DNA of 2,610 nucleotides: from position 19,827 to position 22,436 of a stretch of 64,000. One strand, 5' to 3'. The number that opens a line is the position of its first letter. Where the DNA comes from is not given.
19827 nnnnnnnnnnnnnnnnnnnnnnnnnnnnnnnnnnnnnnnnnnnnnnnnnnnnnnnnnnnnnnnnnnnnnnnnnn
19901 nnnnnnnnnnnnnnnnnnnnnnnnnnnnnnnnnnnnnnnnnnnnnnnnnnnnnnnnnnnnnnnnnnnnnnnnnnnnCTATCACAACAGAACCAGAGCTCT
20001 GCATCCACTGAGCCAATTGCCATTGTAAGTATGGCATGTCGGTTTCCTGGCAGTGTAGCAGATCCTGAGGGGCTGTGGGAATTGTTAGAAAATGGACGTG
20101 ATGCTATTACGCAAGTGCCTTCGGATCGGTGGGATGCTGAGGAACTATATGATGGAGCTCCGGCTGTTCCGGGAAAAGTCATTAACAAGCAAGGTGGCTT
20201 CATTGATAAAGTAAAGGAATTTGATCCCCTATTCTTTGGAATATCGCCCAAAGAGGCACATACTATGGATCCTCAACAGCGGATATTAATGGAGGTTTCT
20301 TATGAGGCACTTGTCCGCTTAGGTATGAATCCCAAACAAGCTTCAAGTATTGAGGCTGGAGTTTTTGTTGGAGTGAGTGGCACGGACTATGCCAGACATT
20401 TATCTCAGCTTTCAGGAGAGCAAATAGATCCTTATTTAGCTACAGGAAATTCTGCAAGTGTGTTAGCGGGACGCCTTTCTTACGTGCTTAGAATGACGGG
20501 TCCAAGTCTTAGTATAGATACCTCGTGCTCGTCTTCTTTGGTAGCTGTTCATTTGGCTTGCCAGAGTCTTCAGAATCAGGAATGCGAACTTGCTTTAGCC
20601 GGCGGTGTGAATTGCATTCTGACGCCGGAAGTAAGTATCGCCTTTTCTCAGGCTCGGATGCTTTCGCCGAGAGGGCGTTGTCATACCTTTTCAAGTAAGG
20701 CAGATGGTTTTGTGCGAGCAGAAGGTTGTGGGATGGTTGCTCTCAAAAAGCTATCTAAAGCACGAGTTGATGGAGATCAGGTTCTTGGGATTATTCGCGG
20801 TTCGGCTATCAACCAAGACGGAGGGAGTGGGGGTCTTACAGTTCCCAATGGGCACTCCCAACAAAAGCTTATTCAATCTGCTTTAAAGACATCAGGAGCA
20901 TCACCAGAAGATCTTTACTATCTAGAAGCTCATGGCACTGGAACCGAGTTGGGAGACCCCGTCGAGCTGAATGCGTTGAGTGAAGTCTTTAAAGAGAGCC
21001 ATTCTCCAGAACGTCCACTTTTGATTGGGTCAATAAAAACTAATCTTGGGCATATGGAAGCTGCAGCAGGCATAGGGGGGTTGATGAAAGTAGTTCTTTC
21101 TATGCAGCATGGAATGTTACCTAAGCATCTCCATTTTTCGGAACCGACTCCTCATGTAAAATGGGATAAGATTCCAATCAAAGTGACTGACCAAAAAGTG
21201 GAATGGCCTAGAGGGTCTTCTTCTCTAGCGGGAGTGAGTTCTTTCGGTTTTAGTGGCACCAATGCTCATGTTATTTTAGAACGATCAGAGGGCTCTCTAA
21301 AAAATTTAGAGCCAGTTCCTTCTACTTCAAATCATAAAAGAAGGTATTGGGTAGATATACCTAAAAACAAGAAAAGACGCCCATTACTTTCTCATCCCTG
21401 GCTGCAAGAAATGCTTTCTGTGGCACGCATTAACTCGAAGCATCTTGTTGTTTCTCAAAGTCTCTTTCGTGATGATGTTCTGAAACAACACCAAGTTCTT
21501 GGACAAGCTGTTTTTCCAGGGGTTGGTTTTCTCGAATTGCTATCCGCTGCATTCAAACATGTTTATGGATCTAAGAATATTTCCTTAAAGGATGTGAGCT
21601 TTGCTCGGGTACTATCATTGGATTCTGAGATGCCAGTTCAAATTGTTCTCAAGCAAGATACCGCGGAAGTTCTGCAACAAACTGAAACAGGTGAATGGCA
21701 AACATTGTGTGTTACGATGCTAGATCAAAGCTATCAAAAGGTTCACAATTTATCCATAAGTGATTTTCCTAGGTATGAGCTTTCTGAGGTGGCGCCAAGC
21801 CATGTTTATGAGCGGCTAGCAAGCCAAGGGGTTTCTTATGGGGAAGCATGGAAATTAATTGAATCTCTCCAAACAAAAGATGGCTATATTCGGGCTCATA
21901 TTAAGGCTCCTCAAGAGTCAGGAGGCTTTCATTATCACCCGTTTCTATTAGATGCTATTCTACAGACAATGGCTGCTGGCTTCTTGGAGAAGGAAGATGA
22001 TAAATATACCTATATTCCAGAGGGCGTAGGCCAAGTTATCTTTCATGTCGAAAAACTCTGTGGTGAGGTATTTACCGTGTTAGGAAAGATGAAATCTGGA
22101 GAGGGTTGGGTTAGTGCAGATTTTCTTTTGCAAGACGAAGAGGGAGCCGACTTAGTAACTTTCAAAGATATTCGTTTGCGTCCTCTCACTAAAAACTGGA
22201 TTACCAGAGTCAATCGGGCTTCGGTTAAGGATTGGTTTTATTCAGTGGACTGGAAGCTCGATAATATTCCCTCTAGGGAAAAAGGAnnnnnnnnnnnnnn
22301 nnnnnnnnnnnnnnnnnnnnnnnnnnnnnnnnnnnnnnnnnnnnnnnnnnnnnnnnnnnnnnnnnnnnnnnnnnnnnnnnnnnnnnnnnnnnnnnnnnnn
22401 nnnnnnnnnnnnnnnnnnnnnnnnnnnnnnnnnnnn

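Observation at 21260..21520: cis-AT-style PKS module with the AT cleanly excised and no trans-AT gene nearby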

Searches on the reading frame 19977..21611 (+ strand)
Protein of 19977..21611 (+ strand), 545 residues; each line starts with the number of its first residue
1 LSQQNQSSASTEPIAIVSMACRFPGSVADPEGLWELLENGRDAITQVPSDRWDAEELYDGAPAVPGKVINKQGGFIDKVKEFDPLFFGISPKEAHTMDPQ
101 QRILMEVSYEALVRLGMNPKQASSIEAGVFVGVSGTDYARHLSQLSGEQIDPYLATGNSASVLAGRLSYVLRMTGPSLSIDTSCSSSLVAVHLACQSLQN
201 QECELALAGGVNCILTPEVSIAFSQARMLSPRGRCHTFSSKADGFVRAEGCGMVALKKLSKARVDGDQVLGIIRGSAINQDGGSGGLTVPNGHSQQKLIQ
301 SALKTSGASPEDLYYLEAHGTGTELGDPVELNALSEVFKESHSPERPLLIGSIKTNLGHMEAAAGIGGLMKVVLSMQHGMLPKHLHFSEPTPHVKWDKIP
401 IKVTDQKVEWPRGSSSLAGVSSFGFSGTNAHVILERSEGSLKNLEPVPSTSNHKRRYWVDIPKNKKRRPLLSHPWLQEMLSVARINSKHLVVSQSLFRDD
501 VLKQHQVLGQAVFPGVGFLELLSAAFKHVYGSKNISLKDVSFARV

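Call 64: search_solved_structures(query=window:19977-21611:+, show_alignments=0, max_evalue=1e-60)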
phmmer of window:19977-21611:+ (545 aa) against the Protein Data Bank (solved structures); distinct sequences matched with E-value up to 1e-60: 72 (the best 60 are shown).
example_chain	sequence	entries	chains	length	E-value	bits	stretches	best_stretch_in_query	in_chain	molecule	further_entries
7zma_A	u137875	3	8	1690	1.4e-208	697.2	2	9-452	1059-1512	Putative polyketide synthase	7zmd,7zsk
4mz0_A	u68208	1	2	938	3.3e-162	544.2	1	7-438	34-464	CurL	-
7s6b_A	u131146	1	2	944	3.6e-136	458.3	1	4-439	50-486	Polyketide synthase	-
7s6c_A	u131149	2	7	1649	1.4e-134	453.1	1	8-439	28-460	6-deoxyerythronolide-B synthase EryA2, modules 3 and 4, Lsd14 Polyketide synthase fusion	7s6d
7m7j_B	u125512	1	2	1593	9.5e-133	447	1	9-437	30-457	EryAI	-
7m7i_B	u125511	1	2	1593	9.5e-133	447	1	9-437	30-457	EryAI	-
7m7f_B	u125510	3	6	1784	1.1e-132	446.8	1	9-437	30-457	EryAI,6-deoxyerythronolide-B synthase EryA3, modules 5 and 6 chimera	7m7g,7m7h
8tjn_B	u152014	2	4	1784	1.1e-132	446.8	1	9-437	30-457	EryAI,6-deoxyerythronolide-B synthase EryA3, modules 5 and 6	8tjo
11sz_A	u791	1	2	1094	3.2e-129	435.4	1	9-449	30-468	6-deoxyerythronolide-B synthase, Erythronolide synthase EryA2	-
2hg4_A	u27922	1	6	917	3.1e-126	425.5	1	10-449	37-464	6-Deoxyerythronolide B Synthase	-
7uwr_A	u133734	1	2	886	2.2e-125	422.7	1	12-450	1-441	Narbonolide/10-deoxymethynolide synthase PikA1, modules 1 and 2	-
6c9u_A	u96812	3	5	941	1.4e-124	420.1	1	8-437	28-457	6-deoxyerythronolide-B synthase EryA2, modules 3 and 4 | EryAII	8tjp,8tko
9pat_A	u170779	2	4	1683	1.4e-124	420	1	9-438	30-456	6-deoxyerythronolide-B synthase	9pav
9pat_C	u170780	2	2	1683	1.4e-124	420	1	9-438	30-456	6-deoxyerythronolide-B synthase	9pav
9pc6_A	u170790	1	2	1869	1.8e-124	419.7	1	9-438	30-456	6-deoxyerythronolide-B synthase,RifR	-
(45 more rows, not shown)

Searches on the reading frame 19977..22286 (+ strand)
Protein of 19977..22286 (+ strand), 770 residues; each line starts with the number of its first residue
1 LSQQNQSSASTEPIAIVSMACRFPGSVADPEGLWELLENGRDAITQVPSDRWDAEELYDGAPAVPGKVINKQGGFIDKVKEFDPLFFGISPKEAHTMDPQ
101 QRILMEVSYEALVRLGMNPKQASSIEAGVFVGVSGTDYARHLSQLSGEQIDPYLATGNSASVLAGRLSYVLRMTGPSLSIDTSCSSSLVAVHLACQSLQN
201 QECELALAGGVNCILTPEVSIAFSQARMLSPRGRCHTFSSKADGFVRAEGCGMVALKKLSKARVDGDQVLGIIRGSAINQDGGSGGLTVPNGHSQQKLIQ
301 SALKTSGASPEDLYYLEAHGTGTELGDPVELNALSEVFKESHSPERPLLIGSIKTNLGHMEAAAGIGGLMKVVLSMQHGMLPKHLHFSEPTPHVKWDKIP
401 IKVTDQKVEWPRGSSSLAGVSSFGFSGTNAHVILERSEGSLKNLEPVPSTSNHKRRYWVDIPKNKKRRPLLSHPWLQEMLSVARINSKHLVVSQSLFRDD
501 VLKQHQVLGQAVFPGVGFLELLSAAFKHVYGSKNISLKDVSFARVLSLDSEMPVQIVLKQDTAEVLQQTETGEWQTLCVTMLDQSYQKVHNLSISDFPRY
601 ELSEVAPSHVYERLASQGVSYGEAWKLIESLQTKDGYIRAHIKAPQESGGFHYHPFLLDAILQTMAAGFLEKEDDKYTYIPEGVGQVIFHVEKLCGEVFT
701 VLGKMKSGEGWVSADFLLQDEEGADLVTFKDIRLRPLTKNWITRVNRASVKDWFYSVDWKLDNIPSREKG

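Call 63: predict_structure(alignment_id=A1)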
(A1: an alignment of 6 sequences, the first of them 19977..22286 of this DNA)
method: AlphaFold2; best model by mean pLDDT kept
length: 770 residues; sequences in the alignment: 6
mean_pLDDT: 47.5   pTM: 0.37
mean pLDDT of the five models: 47.5, 46.3, 42.8, 42.2, 35.8
residues with pLDDT >= 90: 0; 70-90: 77; 50-70: 224; < 50: 469
segments of 3 or more residues with pLDDT < 50: 1-75, 122-136, 146-159, 172-297, 313-334, 341-374, 376-435, 439-491, 493-498, 504-512, 585-588, 647-649, 739-770
pLDDT, mean of each block of 10 residues (from residue 1): 28 32 32 37 30 42 43 48 63 58 64 58 45 47 49 42 51 40 33 35 30 24 24 26 23 25 41 34 27 44 52 46 38 49 47 33 41 47 35 36 38 43 38 46 32 34 36 43 40 48 46 57 66 59 56 62 68 67 52 57 77 62 70 81 64 62 68 56 70 72 75 80 80 62 35 24 28
secondary structure, 60 per line:
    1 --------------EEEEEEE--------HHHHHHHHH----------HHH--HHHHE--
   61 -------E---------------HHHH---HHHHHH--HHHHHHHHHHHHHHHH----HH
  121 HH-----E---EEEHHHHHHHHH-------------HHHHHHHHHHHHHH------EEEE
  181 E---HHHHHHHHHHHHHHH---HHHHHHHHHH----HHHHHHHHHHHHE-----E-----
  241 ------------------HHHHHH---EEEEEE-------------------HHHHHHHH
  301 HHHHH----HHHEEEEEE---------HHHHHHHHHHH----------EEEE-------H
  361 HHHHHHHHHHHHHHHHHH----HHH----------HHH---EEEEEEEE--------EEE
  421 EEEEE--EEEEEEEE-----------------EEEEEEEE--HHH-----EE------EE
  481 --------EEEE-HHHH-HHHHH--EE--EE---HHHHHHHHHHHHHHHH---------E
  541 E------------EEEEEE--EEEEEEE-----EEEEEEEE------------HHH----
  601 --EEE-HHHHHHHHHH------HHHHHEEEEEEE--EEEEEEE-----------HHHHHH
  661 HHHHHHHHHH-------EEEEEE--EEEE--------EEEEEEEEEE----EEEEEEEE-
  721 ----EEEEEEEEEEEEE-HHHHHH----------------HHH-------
elements in order (helices of 4 or more, strands of 3 or more residues): E15-21 H30-38 H54-57 H84-87 H91-96 H99-114 H119-122 E132-134 H135-143 H157-170 E177-181 H185-199 H203-212 H217-228 H259-264 E268-273 H293-305 E313-318 H328-338 E349-352 H360-378 E402-409 E418-425 E428-435 E453-460 E489-492 H494-497 H499-503 H515-530 E554-559 E562-568 E574-581 E603-605 H607-616 H623-627 E628-634 E637-643 H655-670 E678-683 E686-689 E698-707 E712-719 E725-737 H739-744

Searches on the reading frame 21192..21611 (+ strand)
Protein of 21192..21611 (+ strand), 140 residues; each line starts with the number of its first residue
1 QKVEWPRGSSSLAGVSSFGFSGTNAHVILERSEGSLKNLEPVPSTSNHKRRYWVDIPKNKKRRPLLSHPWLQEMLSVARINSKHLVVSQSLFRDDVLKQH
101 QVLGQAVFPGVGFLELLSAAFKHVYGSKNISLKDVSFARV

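Call 59: search_protein_representatives(protein=window:21192-21611:+)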
Query: 140 residues. Proteins with E-value up to 0.001 (for the whole library): 4744; up to 1e-10: 905; up to 1e-30: 4. The best 150 are listed.
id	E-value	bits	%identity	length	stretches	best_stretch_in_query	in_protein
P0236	2.9e-38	147.5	45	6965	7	4-35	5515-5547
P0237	1.6e-33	132.1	35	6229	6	42-136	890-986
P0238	1.2e-32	129.3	36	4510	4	1-138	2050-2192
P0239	1.2e-31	126.0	45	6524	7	4-36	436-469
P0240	1.9e-30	122.2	44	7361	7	4-44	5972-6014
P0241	2.1e-29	118.8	46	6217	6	3-33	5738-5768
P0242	4.8e-29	117.6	44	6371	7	3-44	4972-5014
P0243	5.4e-29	117.4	37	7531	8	8-38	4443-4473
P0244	2.7e-28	115.2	48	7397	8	4-34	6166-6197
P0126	2.1e-26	109.1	38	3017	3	4-137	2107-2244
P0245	6.0e-26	107.6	35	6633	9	49-132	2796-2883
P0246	1.2e-25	106.6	47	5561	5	3-64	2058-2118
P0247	1.6e-25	106.2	59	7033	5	3-41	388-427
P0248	3.7e-25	105.0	39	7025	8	2-44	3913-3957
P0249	3.8e-25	105.0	34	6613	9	7-35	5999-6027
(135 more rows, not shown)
